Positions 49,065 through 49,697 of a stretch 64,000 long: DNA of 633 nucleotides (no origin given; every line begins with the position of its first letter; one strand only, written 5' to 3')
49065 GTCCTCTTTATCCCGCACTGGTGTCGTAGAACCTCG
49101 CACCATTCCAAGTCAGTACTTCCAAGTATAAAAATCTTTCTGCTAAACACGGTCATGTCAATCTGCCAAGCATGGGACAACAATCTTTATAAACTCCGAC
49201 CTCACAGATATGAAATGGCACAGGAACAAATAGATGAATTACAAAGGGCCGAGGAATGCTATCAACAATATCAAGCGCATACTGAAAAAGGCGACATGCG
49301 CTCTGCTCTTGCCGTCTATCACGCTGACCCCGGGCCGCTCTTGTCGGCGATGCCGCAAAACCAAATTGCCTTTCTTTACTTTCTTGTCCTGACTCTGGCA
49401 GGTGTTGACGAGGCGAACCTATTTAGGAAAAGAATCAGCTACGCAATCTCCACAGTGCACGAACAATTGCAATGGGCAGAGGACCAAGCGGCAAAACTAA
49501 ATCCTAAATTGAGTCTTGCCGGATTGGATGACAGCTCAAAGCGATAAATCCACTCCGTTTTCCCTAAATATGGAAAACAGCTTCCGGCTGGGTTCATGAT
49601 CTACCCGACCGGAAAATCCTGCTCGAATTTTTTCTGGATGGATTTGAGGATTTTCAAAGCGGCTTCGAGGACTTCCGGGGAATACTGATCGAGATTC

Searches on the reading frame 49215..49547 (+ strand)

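Call 49: search_protein_families(library=pfam, max_evalue=1, proteins=[window:49215-49547:+])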
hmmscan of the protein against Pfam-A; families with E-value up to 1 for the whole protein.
window:49215-49547:+ (110 aa): 1 family
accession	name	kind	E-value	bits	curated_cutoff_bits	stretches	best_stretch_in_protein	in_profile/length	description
PF08771.16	FRB_dom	-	0.11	13.2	24.7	1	4-36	59-91/99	FKBP12-rapamycin binding domain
